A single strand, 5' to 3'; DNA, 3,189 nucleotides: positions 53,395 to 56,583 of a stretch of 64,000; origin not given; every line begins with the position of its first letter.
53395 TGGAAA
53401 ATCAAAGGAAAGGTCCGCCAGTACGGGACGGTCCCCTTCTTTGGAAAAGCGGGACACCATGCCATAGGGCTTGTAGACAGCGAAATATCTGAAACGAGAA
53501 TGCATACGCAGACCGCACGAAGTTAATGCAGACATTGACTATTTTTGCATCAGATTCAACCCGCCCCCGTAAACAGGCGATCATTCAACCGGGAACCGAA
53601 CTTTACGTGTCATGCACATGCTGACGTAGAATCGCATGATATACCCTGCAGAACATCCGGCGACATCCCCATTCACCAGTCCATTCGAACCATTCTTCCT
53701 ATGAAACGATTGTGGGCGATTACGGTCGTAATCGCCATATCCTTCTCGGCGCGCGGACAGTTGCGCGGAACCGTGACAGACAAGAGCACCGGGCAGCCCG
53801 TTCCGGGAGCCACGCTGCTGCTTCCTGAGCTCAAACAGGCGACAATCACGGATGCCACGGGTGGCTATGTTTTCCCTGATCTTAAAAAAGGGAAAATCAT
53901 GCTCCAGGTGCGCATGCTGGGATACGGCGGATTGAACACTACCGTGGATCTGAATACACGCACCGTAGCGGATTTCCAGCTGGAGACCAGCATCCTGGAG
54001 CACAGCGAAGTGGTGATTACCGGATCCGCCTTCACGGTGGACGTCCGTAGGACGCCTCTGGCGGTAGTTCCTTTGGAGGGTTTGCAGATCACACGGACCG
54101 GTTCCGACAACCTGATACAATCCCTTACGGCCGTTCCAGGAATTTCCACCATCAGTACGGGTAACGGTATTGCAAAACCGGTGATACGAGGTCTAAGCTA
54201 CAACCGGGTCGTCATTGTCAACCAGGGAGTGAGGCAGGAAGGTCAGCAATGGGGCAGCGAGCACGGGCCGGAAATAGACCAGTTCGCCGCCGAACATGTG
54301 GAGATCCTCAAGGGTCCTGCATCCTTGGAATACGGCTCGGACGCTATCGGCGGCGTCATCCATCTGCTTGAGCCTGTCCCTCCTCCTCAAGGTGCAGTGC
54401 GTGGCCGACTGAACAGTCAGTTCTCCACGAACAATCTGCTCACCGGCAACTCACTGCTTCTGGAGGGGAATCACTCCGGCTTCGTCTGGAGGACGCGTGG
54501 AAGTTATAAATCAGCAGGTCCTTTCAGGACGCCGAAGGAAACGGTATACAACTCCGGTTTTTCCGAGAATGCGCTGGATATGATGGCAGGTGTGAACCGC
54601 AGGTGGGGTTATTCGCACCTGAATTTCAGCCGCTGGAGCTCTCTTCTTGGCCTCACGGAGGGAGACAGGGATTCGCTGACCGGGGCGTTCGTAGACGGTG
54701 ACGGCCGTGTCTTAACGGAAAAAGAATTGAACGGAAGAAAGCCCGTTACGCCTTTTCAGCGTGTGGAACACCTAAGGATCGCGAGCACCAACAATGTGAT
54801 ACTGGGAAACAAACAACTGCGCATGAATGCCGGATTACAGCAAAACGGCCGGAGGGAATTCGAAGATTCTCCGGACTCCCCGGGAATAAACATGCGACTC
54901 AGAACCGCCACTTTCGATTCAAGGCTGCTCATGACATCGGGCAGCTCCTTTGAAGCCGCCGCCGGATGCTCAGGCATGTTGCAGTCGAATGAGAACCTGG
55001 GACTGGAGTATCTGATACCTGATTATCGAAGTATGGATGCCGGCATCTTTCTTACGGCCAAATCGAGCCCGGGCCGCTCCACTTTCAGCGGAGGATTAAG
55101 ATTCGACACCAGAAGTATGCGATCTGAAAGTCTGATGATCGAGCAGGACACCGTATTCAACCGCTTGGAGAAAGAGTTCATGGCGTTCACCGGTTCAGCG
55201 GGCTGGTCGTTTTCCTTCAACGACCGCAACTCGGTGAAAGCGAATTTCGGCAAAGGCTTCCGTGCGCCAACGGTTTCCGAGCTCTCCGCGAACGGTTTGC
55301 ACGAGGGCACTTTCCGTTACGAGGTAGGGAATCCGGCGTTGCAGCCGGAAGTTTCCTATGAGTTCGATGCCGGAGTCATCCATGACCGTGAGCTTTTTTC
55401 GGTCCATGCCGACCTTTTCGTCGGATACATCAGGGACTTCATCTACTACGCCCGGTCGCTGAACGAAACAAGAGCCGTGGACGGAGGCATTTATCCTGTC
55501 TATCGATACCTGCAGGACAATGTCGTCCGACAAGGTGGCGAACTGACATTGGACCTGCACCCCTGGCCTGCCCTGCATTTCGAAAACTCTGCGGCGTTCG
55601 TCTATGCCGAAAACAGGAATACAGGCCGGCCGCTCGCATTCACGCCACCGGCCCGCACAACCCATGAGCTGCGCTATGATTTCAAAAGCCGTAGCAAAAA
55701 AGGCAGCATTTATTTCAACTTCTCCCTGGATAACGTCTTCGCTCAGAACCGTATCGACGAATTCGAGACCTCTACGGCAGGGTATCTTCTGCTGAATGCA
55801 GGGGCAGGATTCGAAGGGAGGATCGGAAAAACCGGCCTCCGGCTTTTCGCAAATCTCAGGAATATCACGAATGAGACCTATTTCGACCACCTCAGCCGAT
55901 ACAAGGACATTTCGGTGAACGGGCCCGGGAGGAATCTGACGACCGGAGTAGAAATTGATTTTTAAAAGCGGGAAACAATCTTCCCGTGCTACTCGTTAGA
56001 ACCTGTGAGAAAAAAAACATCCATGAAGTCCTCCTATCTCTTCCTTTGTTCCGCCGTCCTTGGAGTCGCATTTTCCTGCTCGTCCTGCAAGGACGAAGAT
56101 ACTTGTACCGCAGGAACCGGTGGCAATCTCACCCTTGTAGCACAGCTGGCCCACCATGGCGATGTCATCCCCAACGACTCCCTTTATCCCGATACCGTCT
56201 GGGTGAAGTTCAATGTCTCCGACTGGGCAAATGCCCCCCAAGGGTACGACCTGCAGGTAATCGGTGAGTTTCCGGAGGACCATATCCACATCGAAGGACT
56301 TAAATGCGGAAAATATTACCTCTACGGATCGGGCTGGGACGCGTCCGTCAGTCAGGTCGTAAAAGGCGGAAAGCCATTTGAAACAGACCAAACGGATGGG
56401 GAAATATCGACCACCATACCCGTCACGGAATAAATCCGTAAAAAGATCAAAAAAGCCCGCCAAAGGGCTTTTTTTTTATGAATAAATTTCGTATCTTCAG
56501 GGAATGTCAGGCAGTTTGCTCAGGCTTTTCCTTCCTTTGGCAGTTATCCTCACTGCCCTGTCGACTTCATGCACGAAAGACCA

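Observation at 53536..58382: TonB-dependent receptor locus with two prealbumin-like mini-lipoproteins and a PSCyt1/beta-propeller lipoprotein: candidate uncharacterised surface capture-uptake system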

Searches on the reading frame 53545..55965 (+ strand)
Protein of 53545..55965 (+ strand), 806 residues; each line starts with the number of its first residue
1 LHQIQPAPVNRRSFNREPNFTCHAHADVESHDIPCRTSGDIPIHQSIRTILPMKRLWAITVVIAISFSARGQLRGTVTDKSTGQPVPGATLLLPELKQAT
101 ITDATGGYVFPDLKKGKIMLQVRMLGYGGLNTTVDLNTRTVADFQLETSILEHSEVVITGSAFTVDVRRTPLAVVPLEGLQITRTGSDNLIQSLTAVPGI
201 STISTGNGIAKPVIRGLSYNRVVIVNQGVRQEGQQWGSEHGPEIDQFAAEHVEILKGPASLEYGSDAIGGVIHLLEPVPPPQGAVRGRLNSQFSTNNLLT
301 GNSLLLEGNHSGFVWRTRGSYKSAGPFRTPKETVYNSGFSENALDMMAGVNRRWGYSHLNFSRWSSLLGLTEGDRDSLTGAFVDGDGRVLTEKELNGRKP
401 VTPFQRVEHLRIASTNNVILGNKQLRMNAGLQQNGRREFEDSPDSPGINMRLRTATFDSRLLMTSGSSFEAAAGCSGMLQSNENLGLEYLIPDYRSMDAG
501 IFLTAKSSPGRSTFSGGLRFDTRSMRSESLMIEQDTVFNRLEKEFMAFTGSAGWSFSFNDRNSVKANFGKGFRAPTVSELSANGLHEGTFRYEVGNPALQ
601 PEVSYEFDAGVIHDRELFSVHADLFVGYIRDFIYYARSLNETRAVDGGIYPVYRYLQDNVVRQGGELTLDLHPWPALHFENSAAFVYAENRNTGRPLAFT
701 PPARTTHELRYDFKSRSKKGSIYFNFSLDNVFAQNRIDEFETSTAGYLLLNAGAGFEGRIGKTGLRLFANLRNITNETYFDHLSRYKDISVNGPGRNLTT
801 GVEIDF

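Call 3: search_protein_families(library=pfam, proteins=[window:53545-55965:+], max_evalue=1)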
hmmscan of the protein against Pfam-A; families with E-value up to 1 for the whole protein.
window:53545-55965:+ (806 aa): 6 families
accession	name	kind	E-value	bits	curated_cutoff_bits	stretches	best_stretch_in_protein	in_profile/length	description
PF00593.30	TonB_dep_Rec_b-barrel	-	1.2e-30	108.2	27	1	343-774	59-436/436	TonB dependent receptor-like, beta-barrel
PF07715.20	Plug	-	5.2e-18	65.9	23.9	1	167-271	2-107/107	TonB-dependent Receptor Plug Domain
PF13715.12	CarbopepD_reg_2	-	1.9e-16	60.3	32.2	1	74-158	2-88/88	CarboxypepD_reg-like domain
PF13620.12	CarboxypepD_reg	-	6.6e-14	52.5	32.3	1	72-147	1-82/82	Carboxypeptidase regulatory-like domain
PF14905.12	OMP_b-brl_3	-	5.6e-09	36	27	1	501-714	117-321/408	Outer membrane protein beta-barrel family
PF17210.9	SdrD_B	-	0.11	13.2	29.7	1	85-136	23-77/112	SdrD B-like domain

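Call 4: search_protein_families(library=ncbifam, proteins=[window:53545-55965:+], max_evalue=1)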
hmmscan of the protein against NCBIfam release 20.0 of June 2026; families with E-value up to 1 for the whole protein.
window:53545-55965:+ (806 aa): 29 families (the best 25 are shown)
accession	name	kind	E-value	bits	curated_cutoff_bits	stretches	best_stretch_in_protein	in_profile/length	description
TIGR01785.1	TonB-hemin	subfamily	3.7e-46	157.9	316.85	2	488-806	356-677/677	TonB-dependent heme/hemoglobin receptor family protein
TIGR01786.1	TonB-hemlactrns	subfamily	1.5e-37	129.3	323.75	2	512-806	407-719/719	TonB-dependent hemoglobin/transferrin/lactoferrin family receptor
NF038289.1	Zn_piracy_ZnuD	exception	1.1e-31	110.2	950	2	526-806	421-685/685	zinc piracy TonB-dependent receptor ZnuD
NF010010.0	PRK13483.1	equivalog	2.9e-17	61.9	927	2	151-275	31-161/660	ligand-gated channel protein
TIGR01778.1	TonB-copper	equivalog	1.8e-16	60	472.45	2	468-806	292-637/637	TonB-dependent copper receptor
NF010011.0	PRK13484.1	equivalog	1e-15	57.1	1197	2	154-275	31-157/682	IreA family TonB-dependent siderophore receptor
TIGR01783.1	TonB-siderophor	subfamily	1.1e-15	57.3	223.5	2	405-806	297-649/649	TonB-dependent siderophore receptor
TIGR01779.1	TonB-B12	equivalog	3.3e-14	52.4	599.7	2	153-275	28-152/614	TonB-dependent vitamin B12 receptor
TIGR04056.1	OMP_RagA_SusC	subfamily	6.1e-14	51.3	368.25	1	73-272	3-199/981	SusC/RagA family TonB-linked outer membrane protein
NF007926.1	PRK10641.1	equivalog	1.7e-12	46.7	836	2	153-275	27-152/617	TonB-dependent vitamin B12 receptor BtuB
NF050067.1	TonBEntbctnRecCfrA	equivalog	9.7e-12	44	1200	2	151-275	24-156/698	TonB-dependent ferric enterobactin receptor CfrA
NF007478.2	PRK10064.1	equivalog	2.1e-11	42.8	745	1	152-274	29-155/663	catecholate siderophore receptor CirA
NF010038.0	PRK13513.1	equivalog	3.6e-11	42.3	942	1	149-274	31-162/659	ligand-gated channel protein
NF010012.0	PRK13486.1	equivalog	8.9e-10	37.5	924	2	173-275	47-156/696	TonB-dependent receptor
NF052345.1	S_layer_anammox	exception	4.8e-08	30.9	1400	1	68-165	1310-1410/1596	Kustd1514 family S-layer glycoprotein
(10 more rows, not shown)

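Call 41: search_solved_structures(query=window:53701-55962:+, max_evalue=0.00001)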
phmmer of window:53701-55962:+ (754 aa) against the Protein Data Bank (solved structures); distinct sequences matched with E-value up to 0.00001: 23.
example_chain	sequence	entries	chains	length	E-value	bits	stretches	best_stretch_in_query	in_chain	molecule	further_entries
4rdr_A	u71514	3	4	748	5.3e-25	91.2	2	132-279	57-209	ZnuD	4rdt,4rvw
8the_A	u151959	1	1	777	1.2e-14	57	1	449-686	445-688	Heme/hemoglobin uptake outer membrane receptor PhuR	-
2hdf_A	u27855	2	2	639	1.5e-09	40.2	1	103-223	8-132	Colicin I receptor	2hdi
9dhe_A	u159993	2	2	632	1.7e-09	39.9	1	138-221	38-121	TonB-dependent receptor | Outer membrane heme/hemoglobin receptor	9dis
9dir_B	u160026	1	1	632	2.3e-09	39.5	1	138-221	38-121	Outer membrane heme/hemoglobin receptor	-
9nn6_A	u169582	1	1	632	2.8e-09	39.2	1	104-223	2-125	Colicin I receptor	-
3fhh_A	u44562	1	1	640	3.3e-09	39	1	138-221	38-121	Outer membrane heme receptor ShuA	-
3rgn_A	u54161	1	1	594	2.5e-08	36.1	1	105-230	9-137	Vitamin B12 transporter BtuB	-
2gsk_A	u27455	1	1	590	3.3e-08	35.7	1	105-231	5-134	Vitamin B12 transporter btuB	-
1nqe_A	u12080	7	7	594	3.5e-08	35.6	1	105-230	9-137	Vitamin B12 receptor | Vitamin B12 transporter btuB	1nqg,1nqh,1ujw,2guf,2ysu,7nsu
1nqf_A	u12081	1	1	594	3.6e-08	35.5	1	105-230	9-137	Vitamin B12 receptor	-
3m8b_A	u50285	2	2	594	4.4e-08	35.3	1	127-230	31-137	Vitamin B12 transporter btuB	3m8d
3rgm_A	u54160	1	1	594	1.2e-07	33.8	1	105-229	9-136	Vitamin B12 transporter BtuB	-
6z8r_A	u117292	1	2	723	9.6e-07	30.9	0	107-244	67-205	Putative copper transport outer membrane porin OprC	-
6fom_A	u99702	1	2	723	1.5e-06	30.3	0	107-244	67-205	Putative copper transport outer membrane porin OprC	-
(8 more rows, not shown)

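Call 53: find_related_loci(query=A3, collection=metagenome_contigs, flank=7000)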
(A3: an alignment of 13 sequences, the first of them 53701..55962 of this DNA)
Query A3 (754 aa) in metagenome_contigs; peptide patterns used: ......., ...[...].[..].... (x = any residue, [..] = any of these).
600 stretches matched a pattern (row limit reached: there are more); 588 encode a relative of the query (tblastn E <= 1e-3); the best 80 are kept; 80 distinct loci.
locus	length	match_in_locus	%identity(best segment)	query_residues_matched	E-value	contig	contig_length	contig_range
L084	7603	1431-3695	48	1-752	0e+0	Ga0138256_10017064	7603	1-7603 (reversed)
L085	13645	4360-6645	46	1-754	0e+0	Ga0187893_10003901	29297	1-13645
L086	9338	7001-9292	46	5-754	0e+0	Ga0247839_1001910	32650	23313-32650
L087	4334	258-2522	43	9-754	0e+0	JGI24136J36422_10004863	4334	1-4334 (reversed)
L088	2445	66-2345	42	7-752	0e+0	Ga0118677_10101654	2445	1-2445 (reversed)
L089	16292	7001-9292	41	1-754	0e+0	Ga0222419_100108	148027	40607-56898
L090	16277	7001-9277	41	4-754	0e+0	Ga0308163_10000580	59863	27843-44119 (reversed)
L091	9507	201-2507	41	3-754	0e+0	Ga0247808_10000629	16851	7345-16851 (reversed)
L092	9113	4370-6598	41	20-754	2e-177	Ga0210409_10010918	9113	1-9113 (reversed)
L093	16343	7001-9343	39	1-749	3e-168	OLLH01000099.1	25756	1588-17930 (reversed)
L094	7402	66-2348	39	7-740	2e-168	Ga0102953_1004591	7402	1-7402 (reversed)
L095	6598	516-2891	39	6-740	2e-165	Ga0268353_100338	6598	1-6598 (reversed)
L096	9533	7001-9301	40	6-735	1e-163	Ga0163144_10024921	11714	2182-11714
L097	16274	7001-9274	40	21-749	1e-162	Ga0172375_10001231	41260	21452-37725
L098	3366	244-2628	38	6-754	2e-170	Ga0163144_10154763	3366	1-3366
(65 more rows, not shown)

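Call 65: search_solved_structures(query=A3, max_evalue=0.001)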
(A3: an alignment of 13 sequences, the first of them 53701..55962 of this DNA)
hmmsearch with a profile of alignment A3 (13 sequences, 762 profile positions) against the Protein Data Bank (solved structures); distinct sequences matched with E-value up to 0.001: 65 (the best 60 are shown).
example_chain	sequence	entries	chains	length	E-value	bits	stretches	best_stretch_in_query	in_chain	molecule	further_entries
4rdr_A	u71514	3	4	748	4.5e-40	140.9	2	441-756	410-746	ZnuD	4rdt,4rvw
8the_A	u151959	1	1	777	6.7e-30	107.2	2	443-731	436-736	Heme/hemoglobin uptake outer membrane receptor PhuR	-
2hdf_A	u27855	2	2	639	4.2e-24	88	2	106-229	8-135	Colicin I receptor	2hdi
9gbc_A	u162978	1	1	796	4.7e-24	87.9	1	15-287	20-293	TonB-linked outer membrane receptor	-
9nn6_A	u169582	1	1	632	9.1e-24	86.9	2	107-229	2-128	Colicin I receptor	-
5mzs_A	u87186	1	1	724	3.7e-21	78.3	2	498-665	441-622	Ferric enterobactin receptor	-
6r1f_A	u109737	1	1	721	4.1e-21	78.2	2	498-665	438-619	Ferric enterobactin receptor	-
6i2j_A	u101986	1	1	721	4.5e-21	78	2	498-665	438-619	Ferric enterobactin receptor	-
5out_A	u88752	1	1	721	5.1e-21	77.9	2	498-665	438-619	Ferric enterobactin receptor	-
6q5e_A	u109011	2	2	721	5.1e-21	77.9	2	498-665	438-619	Ferric enterobactin receptor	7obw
5m9b_A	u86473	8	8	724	5.1e-21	77.9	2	498-665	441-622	Ferric enterobactin receptor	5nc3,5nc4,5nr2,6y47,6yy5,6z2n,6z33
9dir_B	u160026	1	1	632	2e-20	75.9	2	106-224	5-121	Outer membrane heme/hemoglobin receptor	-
9dhe_A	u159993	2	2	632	2.5e-20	75.6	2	106-224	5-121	TonB-dependent receptor | Outer membrane heme/hemoglobin receptor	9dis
3fhh_A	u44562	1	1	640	3.2e-20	75.2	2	106-224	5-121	Outer membrane heme receptor ShuA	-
5fr8_A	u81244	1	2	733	8.1e-20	73.9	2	482-668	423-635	TONB-DEPENDENT SIDEROPHORE RECEPTOR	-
9rvq_A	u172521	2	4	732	1.4e-05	26.8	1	110-241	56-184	TonB-dependent receptor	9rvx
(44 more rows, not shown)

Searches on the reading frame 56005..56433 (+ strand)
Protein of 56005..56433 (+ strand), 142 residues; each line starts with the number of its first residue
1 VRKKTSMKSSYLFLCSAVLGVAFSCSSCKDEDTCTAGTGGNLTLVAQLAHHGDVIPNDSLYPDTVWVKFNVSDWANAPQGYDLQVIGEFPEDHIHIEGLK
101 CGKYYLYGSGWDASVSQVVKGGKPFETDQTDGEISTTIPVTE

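Call 3: search_protein_families(library=pfam, proteins=[window:56005-56433:+], max_evalue=1)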
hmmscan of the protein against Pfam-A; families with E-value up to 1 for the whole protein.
window:56005-56433:+ (142 aa): 1 family
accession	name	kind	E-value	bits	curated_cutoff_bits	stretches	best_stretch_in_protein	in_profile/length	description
PF18202.7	TQ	-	0.18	12.6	23.8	1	92-141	27-84/127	T-Q ester bond containing domain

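Call 4: search_protein_families(library=ncbifam, proteins=[window:56005-56433:+], max_evalue=1)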
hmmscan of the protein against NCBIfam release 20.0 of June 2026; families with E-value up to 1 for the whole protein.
window:56005-56433:+ (142 aa): 0 families

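Call 35: find_homologous_proteins(query=window:56023-56433:+, max_evalue=0.001)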
Query window:56023-56433:+ (136 aa): 24 proteins with E <= 0.001 among 30 candidates.
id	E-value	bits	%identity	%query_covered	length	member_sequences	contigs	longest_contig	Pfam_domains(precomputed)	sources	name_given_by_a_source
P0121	7.7e-81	287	90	100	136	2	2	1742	-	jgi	jgi:hypothetical protein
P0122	2.0e-71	257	77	100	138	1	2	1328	-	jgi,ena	-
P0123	7.6e-68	245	76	100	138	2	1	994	-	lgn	-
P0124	6.2e-66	239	74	100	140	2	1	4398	-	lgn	-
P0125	1.2e-62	228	71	100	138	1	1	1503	-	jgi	jgi:hypothetical protein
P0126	5.0e-62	226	73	96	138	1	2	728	-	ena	-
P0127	1.1e-58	215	66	99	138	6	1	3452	-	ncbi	-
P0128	4.7e-56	207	65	96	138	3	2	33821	-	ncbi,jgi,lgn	ncbi:MAG: hypothetical protein RIQ47_1393 [Bacteroidota bacterium]|jgi:hypothetical protein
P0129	1.9e-54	202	64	99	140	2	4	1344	-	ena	-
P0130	2.3e-54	201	65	100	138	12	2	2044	-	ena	-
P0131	3.3e-54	201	66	95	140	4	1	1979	-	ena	-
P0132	2.5e-51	191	58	100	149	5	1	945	-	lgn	-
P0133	2.7e-50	188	61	100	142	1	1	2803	-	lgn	-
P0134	7.8e-48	180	57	97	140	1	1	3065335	-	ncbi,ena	-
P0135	3.1e-47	178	61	100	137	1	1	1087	-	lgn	-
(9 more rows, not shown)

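Call 46: predict_structure(alignment_id=A2)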
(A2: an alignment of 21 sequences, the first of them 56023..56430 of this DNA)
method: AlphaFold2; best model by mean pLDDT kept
length: 136 residues; sequences in the alignment: 21
mean_pLDDT: 89.8   pTM: 0.76
mean pLDDT of the five models: 89.8, 87.8, 87.6, 87.4, 86.1
residues with pLDDT >= 90: 108; 70-90: 3; 50-70: 25; < 50: 0
segments of 3 or more residues with pLDDT < 50: none
pLDDT, mean of each block of 10 residues (from residue 1): 62 64 68 97 96 95 97 98 96 98 96 98 97 98
secondary structure, 60 per line:
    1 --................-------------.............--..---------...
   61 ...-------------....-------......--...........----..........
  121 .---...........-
elements in order: H3-18 E32-44 E58-63 E77-80 E88-93 E96-106 E111-121 E125-135

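Call 50: fold_search(model_id=the predicted structure, library=pdb)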
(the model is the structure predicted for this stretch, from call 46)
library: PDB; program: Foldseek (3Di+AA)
matches with E <= 10: 854; with E <= 0.001: 0
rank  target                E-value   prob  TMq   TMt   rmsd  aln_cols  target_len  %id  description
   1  1cqy                  5.2e-02  0.92  0.36  0.46   6.0       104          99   12  STARCH BINDING DOMAIN OF BACILLUS CEREUS BETA-AMYLASE (released 1999-08-20)
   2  7u1e_A                5.5e-02  0.28  0.21  0.11  18.2       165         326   11  CryoEM structure of the pancreatic ATP-sensitive potassium channel bound to ATP with Kir6.2-CTD in the down conformati (released 2022-08-31)
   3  4cgt                  7.7e-02  0.82  0.36  0.10   5.8       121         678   12  DELETION MUTANT DELTA(145-150), F151D OF CYCLODEXTRIN GLYCOSYLTRANSFERASE (released 1998-08-12)
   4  6u6v                  8.1e-02  0.18  0.22  0.21  12.8       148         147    9  Crystal structure of human PD-1H / VISTA (released 2020-01-01)
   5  1b90                  9.0e-02  0.90  0.39  0.13   6.0       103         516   11  BACILLUS CEREUS BETA-AMYLASE APO FORM (released 1999-03-15)
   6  6cgt_A                9.0e-02  0.80  0.34  0.09   6.3       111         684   12  HOXA COMPLEX OF CYCLODEXTRIN GLYCOSYLTRANSFERASE MUTANT (released 1998-10-14)
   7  3lmx_M                9.6e-02  0.89  0.39  0.24   8.5       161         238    6  Tyrosine 447 of Protocatechuate 34,-Dioxygenase Controls Efficient Progress Through Catalysis (released 2011-02-16)
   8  3b2m_C                1.1e-01  0.57  0.31  0.18  12.3       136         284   12  Crystal Structure of the Major Pilin from Streptococcus pyogenes (released 2007-12-18)
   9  3pcd_M                1.2e-01  0.87  0.40  0.26   6.8       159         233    8  PROTOCATECHUATE 3,4-DIOXYGENASE Y447H MUTANT (released 1998-05-27)
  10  8c27_A                1.2e-01  0.18  0.23  0.24  18.3       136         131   11  Domain 3 of Group B Streptococcus pilus protein as scaffold for the display of foreign epitopes (released 2024-01-10)
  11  8c27_B                1.2e-01  0.15  0.22  0.23  19.9       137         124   10  Domain 3 of Group B Streptococcus pilus protein as scaffold for the display of foreign epitopes (released 2024-01-10)
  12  3cgt_A                1.3e-01  0.77  0.36  0.10   5.8       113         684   12  STRUCTURE OF CYCLODEXTRIN GLYCOSYLTRANSFERASE COMPLEXED WITH ITS MAIN PRODUCT BETA-CYCLODEXTRIN (released 1998-05-27)
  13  1ciu                  1.3e-01  0.60  0.32  0.09   6.4       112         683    8  THERMOSTABLE CGTASE FROM THERMOANAEROBACTERIUM THERMOSULFURIGENES EM1 AT PH 8.0. (released 1996-03-08)
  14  2e7m_MODEL_1_A        1.3e-01  0.38  0.28  0.33  14.1       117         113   12  Solution structure of the PKD domain (329-428) from human KIAA0319 (released 2007-07-17)
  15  1pam_A                1.4e-01  0.75  0.35  0.10   5.8       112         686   15  CYCLODEXTRIN GLUCANOTRANSFERASE (released 1997-01-11)
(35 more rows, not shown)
